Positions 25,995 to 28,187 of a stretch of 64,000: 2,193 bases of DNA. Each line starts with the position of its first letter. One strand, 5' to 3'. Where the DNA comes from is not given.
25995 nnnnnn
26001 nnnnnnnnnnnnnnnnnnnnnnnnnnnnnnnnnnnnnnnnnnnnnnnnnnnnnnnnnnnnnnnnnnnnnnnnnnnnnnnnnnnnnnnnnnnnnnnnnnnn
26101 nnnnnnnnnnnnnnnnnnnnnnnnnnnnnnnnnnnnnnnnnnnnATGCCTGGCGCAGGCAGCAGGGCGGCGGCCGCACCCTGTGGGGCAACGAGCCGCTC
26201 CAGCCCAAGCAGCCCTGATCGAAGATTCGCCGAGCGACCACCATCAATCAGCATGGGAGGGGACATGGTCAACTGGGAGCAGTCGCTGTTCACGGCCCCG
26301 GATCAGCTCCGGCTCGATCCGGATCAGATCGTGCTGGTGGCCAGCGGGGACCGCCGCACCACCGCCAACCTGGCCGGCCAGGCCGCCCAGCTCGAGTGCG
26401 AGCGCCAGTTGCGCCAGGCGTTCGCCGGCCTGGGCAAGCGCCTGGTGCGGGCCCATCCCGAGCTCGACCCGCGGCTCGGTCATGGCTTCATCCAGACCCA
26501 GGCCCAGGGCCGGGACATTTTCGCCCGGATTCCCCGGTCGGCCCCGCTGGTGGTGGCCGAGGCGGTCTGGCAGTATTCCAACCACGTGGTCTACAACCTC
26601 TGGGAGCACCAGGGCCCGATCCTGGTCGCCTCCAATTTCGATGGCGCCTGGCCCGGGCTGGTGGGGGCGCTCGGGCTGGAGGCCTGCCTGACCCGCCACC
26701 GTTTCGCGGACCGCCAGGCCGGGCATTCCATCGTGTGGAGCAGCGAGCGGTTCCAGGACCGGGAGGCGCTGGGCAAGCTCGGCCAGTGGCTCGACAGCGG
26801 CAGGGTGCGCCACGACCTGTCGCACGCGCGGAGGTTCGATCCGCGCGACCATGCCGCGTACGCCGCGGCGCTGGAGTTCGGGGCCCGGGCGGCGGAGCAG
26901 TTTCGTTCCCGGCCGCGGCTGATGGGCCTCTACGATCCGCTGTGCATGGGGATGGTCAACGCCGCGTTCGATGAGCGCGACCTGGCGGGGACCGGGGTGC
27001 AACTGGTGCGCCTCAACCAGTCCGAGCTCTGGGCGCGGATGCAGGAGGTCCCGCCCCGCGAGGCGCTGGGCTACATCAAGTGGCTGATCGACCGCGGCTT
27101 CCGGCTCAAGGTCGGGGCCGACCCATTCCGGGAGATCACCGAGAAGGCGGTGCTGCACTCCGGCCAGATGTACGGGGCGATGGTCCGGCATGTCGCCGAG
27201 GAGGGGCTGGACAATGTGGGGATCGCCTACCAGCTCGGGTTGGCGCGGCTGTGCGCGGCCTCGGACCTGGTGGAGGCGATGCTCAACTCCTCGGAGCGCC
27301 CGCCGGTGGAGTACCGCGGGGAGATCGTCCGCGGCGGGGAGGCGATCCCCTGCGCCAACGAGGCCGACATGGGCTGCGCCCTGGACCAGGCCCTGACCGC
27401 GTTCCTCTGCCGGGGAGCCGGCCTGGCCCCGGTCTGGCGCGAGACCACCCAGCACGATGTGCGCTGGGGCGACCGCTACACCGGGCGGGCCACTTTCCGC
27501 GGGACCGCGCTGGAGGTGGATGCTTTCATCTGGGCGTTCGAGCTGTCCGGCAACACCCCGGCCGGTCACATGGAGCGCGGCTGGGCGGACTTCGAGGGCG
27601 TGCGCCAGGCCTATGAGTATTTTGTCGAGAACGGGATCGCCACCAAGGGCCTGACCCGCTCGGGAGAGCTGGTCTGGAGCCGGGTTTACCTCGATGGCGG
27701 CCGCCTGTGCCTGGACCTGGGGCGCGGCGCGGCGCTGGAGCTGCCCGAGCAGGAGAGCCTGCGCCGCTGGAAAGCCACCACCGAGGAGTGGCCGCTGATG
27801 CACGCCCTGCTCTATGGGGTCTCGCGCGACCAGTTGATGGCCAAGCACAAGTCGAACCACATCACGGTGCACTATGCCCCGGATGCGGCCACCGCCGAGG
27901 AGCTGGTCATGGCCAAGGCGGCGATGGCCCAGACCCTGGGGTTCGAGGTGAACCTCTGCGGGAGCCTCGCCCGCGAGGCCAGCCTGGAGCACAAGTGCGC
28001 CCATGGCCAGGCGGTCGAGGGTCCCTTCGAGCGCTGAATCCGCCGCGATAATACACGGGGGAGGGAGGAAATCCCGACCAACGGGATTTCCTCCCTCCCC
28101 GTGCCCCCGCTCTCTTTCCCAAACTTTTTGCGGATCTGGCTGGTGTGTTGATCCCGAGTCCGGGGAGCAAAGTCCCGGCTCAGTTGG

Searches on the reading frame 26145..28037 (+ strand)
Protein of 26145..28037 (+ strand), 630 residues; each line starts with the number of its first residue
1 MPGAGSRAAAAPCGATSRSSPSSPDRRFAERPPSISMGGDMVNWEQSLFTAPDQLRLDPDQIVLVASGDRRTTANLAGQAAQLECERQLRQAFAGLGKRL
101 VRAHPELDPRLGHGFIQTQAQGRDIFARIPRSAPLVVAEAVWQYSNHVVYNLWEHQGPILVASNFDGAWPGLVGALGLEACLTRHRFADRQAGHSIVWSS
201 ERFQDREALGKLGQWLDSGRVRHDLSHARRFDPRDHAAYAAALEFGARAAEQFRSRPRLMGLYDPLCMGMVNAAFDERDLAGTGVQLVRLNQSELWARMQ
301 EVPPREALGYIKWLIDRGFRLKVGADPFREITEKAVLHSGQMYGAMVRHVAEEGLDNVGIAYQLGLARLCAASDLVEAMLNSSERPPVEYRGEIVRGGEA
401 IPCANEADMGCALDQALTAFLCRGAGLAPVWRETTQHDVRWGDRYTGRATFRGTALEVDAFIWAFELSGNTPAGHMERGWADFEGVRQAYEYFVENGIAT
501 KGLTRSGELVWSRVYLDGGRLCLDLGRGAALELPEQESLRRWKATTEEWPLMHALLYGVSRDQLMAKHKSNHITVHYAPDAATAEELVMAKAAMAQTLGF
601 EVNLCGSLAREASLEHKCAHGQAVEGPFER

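Call 70: search_protein_families(library=pfam, proteins=[window:26145-28037:+], max_evalue=0.001)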
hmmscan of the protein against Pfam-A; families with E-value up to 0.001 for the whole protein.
window:26145-28037:+ (630 aa): 1 family
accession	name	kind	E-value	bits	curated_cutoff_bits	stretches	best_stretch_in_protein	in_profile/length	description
PF02952.23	Fucose_iso_C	-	0.00032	20.8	29.3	1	488-578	30-122/143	L-fucose isomerase, C-terminal domain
